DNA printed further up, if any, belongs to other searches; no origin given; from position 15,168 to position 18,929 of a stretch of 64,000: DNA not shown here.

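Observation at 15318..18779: Gene B architecture: putative nuclease fold plus a non-canonical P-loop NTPase in one 1153-aa protein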

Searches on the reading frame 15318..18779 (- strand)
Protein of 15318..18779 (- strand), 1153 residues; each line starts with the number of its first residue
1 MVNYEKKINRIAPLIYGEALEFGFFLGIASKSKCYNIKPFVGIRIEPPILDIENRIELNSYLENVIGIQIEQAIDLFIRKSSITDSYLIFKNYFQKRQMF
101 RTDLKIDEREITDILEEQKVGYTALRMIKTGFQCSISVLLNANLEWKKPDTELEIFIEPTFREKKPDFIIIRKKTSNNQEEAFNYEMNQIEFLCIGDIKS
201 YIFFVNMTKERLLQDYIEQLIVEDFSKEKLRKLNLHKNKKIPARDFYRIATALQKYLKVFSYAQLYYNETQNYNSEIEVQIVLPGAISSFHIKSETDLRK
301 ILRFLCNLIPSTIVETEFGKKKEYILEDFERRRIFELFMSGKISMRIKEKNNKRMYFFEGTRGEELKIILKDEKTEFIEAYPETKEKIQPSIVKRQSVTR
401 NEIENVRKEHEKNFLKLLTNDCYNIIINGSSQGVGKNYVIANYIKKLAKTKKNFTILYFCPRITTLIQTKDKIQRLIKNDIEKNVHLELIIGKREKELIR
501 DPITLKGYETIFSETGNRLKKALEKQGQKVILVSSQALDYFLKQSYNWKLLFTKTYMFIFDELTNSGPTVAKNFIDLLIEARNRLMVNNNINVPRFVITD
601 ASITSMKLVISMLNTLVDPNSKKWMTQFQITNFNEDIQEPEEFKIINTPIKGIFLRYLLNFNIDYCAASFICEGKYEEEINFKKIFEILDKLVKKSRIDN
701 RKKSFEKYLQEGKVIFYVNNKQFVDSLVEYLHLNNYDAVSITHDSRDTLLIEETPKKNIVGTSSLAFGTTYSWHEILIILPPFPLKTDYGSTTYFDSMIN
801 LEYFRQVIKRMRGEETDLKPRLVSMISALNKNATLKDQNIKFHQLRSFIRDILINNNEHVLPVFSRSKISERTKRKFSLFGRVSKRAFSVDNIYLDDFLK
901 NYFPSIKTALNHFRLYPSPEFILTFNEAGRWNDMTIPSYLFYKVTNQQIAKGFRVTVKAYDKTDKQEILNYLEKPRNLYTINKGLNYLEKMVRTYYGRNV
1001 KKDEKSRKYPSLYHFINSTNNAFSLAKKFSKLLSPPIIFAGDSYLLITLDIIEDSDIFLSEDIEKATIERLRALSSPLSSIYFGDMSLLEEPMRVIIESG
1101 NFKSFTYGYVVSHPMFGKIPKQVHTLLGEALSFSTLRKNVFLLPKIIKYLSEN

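Call 7: search_protein_families(library=pfam, proteins=[window:15318-18779:-], max_evalue=1)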
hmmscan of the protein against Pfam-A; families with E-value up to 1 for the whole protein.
window:15318-18779:- (1153 aa): 3 families
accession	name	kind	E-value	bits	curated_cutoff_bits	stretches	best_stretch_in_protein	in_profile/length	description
PF04851.21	ResIII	-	1.7e-06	28.5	22.5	1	412-563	13-134/164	Type III restriction enzyme, res subunit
PF12775.13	AAA_7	-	0.028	14.4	25.8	1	404-483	15-88/181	P-loop containing dynein motor region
PF00175.26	NAD_binding_1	-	0.17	13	22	1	346-430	18-100/109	Oxidoreductase NAD-binding domain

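Call 8: search_protein_families(library=padloc, proteins=[window:15318-18779:-], max_evalue=1)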
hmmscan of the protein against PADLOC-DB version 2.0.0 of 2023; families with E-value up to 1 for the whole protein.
window:15318-18779:- (1153 aa): 0 families

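Call 9: search_protein_families(library=ncbifam, proteins=[window:15318-18779:-], max_evalue=1)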
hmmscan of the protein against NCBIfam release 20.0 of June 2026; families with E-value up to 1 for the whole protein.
window:15318-18779:- (1153 aa): 0 families

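Call 13: find_homologous_proteins(query=window:15318-18779:-)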
Query window:15318-18779:- (1153 aa): 3 proteins with E <= 0.001 among 7273 candidates.
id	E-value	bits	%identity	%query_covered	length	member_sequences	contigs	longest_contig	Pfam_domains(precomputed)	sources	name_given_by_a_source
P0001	0.0e+0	2551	100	100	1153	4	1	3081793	PF04851.22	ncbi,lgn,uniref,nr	ncbi:MAG: DEAD/DEAH box helicase family protein [Candidatus Heimdallarchaeum aukensis]|uniref:DEAD/D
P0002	0.0e+0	1296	52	99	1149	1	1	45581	-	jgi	jgi:hypothetical protein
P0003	5.8e-294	996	61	66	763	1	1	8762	PF04851.22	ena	-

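Call 16: find_encoding_contigs(protein=P0002, flank=10000)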
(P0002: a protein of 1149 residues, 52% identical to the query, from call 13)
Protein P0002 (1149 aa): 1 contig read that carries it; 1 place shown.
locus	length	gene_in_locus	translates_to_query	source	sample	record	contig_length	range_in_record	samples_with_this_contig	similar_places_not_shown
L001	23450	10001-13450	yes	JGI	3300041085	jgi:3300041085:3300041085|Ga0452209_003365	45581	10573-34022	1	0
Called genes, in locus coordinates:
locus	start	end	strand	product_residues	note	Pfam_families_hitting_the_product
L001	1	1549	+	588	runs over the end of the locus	-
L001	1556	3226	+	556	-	PF13086:AAA_11 (faint), PF01443:Viral_helicase1 (faint), PF13245:AAA_19, PF13087:AAA_12, PF13538:UvrD_C_2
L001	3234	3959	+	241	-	-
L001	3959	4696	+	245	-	-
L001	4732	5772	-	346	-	-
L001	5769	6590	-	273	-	-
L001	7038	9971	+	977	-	-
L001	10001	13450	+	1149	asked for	-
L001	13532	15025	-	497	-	PF13091:PLDc_2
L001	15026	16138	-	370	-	-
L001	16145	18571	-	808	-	PF00270:DEAD (faint), PF13086:AAA_11, PF13245:AAA_19, PF13604:AAA_30 (weak), PF20720:nSTAND3 (weak), PF13086:AAA_11, PF13087:AAA_12, PF13538:UvrD_C_2 (weak), +2 more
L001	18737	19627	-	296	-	PF04055:Radical_SAM, PF13353:Fer4_12 (weak)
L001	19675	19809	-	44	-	-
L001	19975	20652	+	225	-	-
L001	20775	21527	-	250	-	PF00149:Metallophos (weak)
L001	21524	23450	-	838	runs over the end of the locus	PF00270:DEAD, PF00271:Helicase_C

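Call 17: find_encoding_contigs(protein=P0003, flank=10000)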
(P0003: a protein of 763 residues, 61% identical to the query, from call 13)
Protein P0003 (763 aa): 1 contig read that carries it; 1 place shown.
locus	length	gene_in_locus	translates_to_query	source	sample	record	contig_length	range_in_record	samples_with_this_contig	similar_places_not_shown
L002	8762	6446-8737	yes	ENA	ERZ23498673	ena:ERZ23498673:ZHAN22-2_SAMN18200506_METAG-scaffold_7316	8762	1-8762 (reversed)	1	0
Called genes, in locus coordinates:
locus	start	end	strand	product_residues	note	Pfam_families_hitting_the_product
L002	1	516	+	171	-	?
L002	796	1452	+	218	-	PF03104:DNA_pol_B_exo1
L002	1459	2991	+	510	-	PF12705:PDDEXK_1 (faint)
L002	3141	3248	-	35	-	-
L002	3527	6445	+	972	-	-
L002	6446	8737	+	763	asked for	PF04851:ResIII (weak)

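Call 18: search_solved_structures(query=A1, max_evalue=10, show_alignments=3)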
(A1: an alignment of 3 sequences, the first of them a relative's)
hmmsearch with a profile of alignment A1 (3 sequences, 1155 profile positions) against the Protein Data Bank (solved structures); distinct sequences matched with E-value up to 10: 3.
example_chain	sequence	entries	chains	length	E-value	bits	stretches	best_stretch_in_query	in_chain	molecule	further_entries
2dru_A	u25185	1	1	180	0.13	13.3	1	963-1076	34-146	chimera of CD48 antigen and T-cell surface antigen CD2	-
4xg1_A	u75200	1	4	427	0.43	11.6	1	27-81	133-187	Diaminopimelate decarboxylase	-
1yif_A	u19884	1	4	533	0.72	10.8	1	711-757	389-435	BETA-1,4-XYLOSIDASE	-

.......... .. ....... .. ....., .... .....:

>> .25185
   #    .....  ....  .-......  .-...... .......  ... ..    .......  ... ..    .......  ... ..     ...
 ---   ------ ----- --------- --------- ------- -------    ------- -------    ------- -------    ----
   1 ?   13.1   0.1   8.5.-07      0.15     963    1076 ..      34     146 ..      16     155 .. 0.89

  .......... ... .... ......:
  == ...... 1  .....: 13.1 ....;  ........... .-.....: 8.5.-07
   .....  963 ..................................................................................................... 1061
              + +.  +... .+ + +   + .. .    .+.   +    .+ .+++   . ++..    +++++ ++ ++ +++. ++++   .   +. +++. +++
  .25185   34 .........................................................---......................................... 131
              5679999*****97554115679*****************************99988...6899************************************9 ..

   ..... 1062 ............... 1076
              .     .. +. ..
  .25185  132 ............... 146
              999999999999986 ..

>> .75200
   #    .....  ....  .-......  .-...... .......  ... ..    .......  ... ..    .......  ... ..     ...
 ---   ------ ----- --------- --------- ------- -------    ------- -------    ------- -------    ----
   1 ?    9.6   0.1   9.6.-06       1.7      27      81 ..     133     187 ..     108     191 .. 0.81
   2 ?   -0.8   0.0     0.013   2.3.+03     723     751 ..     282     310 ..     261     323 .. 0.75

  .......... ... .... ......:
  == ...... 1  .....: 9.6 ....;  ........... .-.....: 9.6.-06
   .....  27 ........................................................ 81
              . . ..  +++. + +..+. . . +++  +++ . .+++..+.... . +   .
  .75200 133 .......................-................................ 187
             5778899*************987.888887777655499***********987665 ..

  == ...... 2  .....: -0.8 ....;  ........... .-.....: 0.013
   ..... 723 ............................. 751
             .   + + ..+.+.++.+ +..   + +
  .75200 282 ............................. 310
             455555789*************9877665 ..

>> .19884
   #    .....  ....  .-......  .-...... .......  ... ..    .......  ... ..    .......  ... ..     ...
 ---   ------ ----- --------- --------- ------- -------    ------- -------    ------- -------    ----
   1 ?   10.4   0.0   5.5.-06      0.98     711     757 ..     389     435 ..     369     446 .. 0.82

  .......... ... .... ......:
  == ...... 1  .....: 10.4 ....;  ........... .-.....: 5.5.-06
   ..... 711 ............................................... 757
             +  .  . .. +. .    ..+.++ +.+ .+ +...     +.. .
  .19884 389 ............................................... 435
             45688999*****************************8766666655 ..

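Call 19: search_protein_families(library=phrogs, proteins=[window:15318-18779:-], max_evalue=1)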
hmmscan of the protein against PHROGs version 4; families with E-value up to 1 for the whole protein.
window:15318-18779:- (1153 aa): 5 families
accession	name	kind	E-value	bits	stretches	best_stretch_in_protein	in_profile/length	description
phrog_16983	-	unknown function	0.00012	23.1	2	322-357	10-45/70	-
phrog_14533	-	unknown function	0.035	15.1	0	724-775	67-117/150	-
phrog_25471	-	unknown function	0.11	13.6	1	413-461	13-60/162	-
phrog_1653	-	unknown function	0.2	13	0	168-207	5-43/63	-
phrog_29014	-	unknown function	0.83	10.9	0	419-461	17-59/106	-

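Call 27: search_protein_representatives(alignment_id=A1)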
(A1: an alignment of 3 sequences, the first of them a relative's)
Query: 3 sequences, 1155 profile positions. Proteins with E-value up to 0.001 (for the whole library): 22; up to 1e-10: 20; up to 1e-30: 16. The best 22 are listed.
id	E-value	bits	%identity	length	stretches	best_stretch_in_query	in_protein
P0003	0.0e+00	1447.7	-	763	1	1-763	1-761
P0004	7.3e-106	371.8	-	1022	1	124-1152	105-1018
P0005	2.0e-92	327.3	-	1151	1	17-1153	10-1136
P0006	3.6e-83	296.7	-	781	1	377-1151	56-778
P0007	6.0e-76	272.8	-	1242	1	190-1153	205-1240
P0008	2.3e-74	267.5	-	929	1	212-1142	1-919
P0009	1.8e-72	261.3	-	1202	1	12-1151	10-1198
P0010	5.4e-66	239.8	-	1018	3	404-1151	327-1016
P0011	2.2e-65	237.8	-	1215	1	12-1151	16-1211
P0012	4.3e-58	213.6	-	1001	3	403-1152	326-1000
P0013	5.1e-51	190.2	-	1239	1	187-1151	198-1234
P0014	2.2e-45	171.6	-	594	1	517-1151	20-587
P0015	1.6e-42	162.1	-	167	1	995-1153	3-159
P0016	1.6e-38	148.8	-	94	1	1062-1154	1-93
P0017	7.9e-35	136.6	-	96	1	373-465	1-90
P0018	2.4e-33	131.7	-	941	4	410-935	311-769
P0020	3.2e-23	98.2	-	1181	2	86-666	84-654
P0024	5.8e-04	34.4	-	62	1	1103-1153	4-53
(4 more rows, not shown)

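Call 29: find_homologous_proteins(query=A3, max_evalue=0.00001)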
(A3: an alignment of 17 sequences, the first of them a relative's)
Query A3 (17 sequences) (1153 aa, profile of the alignment): 3 proteins with E <= 0.00001 among 8000 candidates.
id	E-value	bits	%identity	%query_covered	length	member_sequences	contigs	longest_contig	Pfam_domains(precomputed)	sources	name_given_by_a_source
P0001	0.0e+0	1218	100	100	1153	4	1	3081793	PF04851.22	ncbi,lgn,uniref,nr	ncbi:MAG: DEAD/DEAH box helicase family protein [Candidatus Heimdallarchaeum aukensis]|uniref:DEAD/D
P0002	0.0e+0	1205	52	99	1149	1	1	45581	-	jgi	jgi:hypothetical protein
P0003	1.1e-225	770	61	66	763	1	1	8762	PF04851.22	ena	-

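Call 32: find_related_loci(query=A4, collection=genome_contigs, flank=8000)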
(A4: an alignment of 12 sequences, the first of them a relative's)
Query A4 (1153 aa) in genome_contigs; peptide patterns used: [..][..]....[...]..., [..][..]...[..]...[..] (x = any residue, [..] = any of these).
56 stretches matched a pattern; 2 encode a relative of the query (tblastn E <= 1e-3); 2 distinct loci.
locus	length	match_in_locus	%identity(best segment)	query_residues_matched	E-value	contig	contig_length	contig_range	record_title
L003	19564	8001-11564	25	13-1148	1e-68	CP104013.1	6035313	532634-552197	Candidatus Lokiarchaeum ossiferum isolate Loki-B35 chromosome, complete genome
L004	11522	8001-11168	23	152-1148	3e-40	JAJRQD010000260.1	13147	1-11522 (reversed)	MAG: archaeon isolate Dive100_bin10.34 k141_783816, whole genome shotgun sequence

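Call 40: find_related_loci(query=A4, collection=metagenome_contigs, flank=8000)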
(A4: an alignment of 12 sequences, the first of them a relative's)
Query A4 (1153 aa) in metagenome_contigs; peptide patterns used: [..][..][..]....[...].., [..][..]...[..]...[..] (x = any residue, [..] = any of these).
141 stretches matched a pattern; 5 encode a relative of the query (tblastn E <= 1e-3); 5 distinct loci.
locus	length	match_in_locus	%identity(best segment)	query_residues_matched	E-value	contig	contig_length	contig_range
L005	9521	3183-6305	27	14-1148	1e-83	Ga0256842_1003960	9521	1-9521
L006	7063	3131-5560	27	241-1152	5e-61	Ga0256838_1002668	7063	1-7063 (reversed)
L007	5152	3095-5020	28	241-958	7e-55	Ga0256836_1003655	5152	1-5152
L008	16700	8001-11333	25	14-1132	9e-55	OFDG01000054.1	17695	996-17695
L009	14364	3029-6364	25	14-1132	3e-54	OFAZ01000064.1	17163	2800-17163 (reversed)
